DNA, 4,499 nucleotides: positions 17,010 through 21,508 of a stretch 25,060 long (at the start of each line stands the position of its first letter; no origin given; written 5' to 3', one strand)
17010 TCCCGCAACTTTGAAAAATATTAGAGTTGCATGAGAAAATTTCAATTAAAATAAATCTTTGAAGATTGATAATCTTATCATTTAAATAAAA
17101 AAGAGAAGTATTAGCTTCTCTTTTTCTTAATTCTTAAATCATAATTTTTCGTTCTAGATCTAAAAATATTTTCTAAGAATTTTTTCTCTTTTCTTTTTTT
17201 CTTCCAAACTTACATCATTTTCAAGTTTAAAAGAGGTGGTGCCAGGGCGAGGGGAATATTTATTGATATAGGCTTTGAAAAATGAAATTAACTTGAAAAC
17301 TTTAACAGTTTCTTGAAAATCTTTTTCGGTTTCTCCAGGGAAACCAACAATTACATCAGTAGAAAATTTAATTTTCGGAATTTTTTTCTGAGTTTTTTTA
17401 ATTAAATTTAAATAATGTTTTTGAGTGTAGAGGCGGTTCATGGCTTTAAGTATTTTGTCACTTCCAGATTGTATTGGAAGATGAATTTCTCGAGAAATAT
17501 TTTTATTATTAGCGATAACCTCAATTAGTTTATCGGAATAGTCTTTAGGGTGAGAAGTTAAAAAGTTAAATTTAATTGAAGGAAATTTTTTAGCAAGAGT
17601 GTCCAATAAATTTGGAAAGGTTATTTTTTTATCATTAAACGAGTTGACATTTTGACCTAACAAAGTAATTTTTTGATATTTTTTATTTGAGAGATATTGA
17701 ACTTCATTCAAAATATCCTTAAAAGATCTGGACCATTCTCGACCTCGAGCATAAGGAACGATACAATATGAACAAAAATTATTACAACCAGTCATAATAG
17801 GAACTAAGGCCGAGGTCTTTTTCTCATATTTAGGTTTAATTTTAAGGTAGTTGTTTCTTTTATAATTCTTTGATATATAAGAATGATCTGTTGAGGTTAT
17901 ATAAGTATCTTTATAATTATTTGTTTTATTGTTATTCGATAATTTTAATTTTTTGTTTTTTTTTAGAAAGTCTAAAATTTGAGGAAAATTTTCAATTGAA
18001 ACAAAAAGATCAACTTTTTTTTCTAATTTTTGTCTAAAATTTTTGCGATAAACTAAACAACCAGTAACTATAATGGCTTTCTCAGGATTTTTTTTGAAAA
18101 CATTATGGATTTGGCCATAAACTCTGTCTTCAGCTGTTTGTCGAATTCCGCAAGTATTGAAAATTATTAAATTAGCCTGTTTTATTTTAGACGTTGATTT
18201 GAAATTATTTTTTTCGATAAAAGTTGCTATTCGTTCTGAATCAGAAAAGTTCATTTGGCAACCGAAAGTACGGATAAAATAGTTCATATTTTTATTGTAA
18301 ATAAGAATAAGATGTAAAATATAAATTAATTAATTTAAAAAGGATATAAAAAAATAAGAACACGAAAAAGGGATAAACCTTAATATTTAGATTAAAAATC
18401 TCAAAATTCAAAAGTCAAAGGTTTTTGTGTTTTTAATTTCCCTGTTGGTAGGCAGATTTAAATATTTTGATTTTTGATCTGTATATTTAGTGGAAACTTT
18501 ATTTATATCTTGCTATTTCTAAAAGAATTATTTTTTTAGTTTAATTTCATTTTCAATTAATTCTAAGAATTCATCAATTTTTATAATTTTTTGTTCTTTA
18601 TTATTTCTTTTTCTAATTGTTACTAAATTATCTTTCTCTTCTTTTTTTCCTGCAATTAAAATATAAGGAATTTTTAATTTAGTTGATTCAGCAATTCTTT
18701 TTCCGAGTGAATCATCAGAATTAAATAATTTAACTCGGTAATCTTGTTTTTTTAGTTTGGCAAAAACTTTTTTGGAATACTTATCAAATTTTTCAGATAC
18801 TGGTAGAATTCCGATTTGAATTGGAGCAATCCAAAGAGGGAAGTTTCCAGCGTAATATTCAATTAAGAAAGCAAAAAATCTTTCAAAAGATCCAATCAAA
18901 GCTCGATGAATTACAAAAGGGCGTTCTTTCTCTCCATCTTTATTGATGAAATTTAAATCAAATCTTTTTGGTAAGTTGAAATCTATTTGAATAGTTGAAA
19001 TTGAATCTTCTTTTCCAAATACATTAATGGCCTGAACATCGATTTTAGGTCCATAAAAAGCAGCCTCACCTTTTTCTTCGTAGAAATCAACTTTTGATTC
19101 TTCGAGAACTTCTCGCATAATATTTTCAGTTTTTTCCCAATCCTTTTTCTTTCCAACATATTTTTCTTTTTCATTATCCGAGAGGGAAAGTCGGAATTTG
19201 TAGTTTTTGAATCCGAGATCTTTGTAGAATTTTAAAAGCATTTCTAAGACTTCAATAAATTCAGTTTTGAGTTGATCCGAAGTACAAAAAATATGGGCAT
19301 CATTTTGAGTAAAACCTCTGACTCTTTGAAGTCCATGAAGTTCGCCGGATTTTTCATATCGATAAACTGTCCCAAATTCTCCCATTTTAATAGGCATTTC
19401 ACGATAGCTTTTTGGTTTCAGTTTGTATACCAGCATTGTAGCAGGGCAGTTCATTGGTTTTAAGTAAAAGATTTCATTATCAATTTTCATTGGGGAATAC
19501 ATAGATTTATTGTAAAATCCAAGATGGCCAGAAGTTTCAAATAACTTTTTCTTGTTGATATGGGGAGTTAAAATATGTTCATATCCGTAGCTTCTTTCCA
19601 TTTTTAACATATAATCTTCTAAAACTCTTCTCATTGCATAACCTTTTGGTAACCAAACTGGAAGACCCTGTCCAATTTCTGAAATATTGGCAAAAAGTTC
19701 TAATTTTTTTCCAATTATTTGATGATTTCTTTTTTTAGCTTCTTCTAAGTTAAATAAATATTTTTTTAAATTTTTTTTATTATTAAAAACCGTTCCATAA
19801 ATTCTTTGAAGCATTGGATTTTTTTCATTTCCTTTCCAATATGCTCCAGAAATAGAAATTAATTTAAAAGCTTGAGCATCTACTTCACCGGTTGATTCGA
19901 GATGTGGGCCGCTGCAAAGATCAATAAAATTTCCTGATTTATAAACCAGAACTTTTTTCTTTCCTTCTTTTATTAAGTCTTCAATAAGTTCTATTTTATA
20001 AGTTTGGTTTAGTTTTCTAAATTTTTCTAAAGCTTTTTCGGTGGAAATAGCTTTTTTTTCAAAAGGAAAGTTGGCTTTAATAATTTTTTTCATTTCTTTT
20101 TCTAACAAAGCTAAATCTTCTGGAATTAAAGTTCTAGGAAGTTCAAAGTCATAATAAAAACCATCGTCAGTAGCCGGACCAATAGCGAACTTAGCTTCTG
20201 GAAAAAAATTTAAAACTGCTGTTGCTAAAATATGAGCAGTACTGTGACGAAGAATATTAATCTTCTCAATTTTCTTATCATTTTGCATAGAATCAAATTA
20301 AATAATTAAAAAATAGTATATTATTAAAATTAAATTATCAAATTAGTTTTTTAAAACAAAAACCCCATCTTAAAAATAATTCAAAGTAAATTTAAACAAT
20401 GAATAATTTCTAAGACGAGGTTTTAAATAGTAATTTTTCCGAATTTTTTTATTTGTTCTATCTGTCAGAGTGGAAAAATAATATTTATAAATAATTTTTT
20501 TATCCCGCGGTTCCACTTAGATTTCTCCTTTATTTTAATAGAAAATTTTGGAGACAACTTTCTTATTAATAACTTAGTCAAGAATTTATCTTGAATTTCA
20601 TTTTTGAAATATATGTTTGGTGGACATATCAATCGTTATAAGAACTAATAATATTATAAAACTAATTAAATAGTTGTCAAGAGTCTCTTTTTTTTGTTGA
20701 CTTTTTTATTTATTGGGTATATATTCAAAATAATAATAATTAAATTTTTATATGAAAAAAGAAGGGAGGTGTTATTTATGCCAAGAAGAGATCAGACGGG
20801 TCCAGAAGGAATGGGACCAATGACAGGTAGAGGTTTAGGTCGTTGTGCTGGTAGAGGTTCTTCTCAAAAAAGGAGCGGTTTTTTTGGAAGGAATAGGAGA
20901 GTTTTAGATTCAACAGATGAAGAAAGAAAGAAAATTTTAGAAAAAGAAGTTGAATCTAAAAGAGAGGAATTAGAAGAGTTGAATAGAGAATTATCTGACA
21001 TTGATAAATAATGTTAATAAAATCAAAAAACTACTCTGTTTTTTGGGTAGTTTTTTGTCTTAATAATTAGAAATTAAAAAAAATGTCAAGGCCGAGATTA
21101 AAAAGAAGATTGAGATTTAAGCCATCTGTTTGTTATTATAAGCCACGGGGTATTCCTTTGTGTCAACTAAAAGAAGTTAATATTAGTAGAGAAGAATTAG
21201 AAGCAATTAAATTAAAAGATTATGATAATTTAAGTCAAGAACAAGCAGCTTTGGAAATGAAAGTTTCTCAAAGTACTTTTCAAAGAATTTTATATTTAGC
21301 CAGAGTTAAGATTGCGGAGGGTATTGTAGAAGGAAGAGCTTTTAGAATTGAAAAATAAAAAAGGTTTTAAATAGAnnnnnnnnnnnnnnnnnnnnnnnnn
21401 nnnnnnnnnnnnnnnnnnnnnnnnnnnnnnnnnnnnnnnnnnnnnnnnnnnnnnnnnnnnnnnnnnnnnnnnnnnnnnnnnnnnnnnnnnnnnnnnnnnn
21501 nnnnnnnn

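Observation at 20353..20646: Thr T-box with an ultrashort Stem I coupled to a transcriptional terminator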

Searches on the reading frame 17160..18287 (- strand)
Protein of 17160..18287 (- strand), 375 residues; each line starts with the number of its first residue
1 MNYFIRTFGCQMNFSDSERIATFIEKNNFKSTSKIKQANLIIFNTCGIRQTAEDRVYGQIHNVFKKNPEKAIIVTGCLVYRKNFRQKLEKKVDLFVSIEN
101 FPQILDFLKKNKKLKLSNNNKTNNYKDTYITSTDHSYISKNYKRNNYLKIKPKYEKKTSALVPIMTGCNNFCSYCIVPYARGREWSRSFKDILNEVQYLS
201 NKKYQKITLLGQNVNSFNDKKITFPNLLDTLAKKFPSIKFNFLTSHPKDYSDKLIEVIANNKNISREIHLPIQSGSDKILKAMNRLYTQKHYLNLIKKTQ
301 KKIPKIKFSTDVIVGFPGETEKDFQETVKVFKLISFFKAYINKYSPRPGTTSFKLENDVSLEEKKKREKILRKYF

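Call 5: search_protein_families(library=pfam, proteins=[window:17160-18287:-])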
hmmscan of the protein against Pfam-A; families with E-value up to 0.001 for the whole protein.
window:17160-18287:- (375 aa): 2 families
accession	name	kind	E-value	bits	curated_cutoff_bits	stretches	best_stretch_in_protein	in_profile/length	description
PF04055.27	Radical_SAM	-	8.5e-27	94.8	29.5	1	162-329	1-164/166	Radical SAM superfamily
PF00919.26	UPF0004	-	2.6e-24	85.5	27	1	3-94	2-95/98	Uncharacterized protein family UPF0004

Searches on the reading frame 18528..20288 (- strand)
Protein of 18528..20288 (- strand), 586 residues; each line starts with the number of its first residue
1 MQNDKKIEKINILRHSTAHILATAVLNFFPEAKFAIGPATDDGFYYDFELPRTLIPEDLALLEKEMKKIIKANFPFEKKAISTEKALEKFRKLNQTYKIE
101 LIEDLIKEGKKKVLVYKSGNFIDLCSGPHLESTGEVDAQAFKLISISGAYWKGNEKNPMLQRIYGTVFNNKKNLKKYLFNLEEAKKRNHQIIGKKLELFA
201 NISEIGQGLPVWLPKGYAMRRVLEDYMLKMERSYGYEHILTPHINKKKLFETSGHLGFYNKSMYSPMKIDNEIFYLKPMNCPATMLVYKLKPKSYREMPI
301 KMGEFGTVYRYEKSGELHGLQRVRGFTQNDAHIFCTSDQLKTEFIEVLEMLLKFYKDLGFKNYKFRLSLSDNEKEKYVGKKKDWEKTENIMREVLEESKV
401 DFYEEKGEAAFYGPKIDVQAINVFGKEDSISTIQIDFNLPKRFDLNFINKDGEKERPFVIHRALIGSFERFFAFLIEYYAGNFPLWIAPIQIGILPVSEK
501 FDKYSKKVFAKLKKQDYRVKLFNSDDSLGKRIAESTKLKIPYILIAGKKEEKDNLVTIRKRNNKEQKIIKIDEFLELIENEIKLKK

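Call 5: search_protein_families(library=pfam, proteins=[window:18528-20288:-])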
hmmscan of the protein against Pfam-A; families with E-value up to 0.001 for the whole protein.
window:18528-20288:- (586 aa): 3 families
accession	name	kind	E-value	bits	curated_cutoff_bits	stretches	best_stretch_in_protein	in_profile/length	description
PF00587.30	tRNA-synt_2b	-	3.3e-42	145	29.3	1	270-478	6-178/179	tRNA synthetase class II core domain (G, H, P, S and T)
PF03129.25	HGTP_anticodon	-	5.7e-22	78.1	21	1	491-580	1-93/94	Anticodon binding domain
PF07973.19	tRNA_SAD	-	5.5e-14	52.3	24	1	115-164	3-44/44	Threonyl and Alanyl tRNA synthetase second additional domain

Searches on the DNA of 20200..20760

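Call 6: search_rna_families(source=window, start=20200, end=20760, threshold=evalue, max_evalue=10, show_alignments=5)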
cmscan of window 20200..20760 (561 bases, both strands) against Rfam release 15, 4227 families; matches with E-value up to 10: 4.
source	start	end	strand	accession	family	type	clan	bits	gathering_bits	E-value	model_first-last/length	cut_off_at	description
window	20359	20424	-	RF03940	MIR9563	Gene; miRNA;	-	15.5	90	5.7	8-120/127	no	MIR9563 microRNA precursor family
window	20616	20660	+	RF02350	psRNA6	Gene; sRNA;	-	13.7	60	0.16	1-333/333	no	Nitrosomonas sRNA psRNA6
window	20402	20451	-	RF02986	FuFi-1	Gene; sRNA;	-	11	59.6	7.5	125-173/175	no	FuFi-1 RNA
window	20445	20491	+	RF02350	psRNA6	Gene; sRNA;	-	8.5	60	7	1-333/333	no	Nitrosomonas sRNA psRNA6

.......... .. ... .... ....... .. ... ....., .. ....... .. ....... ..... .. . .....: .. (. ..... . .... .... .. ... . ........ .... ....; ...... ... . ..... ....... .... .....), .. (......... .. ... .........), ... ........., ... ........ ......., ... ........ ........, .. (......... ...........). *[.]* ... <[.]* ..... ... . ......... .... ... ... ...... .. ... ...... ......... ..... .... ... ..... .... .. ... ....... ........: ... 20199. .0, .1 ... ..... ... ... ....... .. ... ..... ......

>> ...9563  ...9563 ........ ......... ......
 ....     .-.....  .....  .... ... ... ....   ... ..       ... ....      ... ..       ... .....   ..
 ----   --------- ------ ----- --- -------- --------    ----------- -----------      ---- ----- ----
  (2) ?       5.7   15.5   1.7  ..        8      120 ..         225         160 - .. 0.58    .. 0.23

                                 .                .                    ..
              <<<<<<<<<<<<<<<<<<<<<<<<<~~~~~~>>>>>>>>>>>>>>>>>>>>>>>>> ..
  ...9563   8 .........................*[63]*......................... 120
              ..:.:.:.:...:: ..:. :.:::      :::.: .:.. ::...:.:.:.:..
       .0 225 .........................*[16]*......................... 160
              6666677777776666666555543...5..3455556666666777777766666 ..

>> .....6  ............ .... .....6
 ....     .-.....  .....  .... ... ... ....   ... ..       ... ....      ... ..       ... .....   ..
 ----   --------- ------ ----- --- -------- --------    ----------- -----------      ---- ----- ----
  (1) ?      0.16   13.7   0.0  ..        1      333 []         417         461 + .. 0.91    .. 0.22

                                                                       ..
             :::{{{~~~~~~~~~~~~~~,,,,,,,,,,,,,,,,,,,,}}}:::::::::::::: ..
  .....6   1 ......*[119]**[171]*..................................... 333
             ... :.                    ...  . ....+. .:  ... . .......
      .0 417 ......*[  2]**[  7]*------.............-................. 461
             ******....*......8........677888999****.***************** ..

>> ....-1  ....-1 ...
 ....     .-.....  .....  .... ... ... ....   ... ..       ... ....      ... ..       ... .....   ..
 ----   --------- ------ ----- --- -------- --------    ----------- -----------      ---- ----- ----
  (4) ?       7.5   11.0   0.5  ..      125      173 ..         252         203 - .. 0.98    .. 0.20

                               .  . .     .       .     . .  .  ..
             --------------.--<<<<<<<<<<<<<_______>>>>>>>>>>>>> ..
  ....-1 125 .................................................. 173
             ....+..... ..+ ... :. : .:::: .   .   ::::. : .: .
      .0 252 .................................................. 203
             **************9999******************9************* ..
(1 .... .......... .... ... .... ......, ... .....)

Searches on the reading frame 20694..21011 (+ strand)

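Call 5: search_protein_families(library=pfam, proteins=[window:20694-21011:+])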
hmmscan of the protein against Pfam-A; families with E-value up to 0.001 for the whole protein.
window:20694-21011:+ (105 aa): 1 family
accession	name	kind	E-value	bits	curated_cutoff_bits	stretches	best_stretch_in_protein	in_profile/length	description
PF17253.7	DUF5320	-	2.6e-10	41.8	27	1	29-102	1-98/99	Family of unknown function (DUF5320)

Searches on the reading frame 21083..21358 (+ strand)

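Call 5: search_protein_families(library=pfam, proteins=[window:21083-21358:+])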
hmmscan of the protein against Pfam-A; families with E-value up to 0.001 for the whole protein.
window:21083-21358:+ (91 aa): 2 families
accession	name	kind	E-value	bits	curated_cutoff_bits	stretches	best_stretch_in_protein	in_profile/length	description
PF02001.22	DUF134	-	2.8e-20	73.1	27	1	2-88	5-89/98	Protein of unknown function DUF134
PF08281.18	Sigma70_r4_2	-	3e-05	24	25.7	1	38-77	15-54/54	Sigma-70, region 4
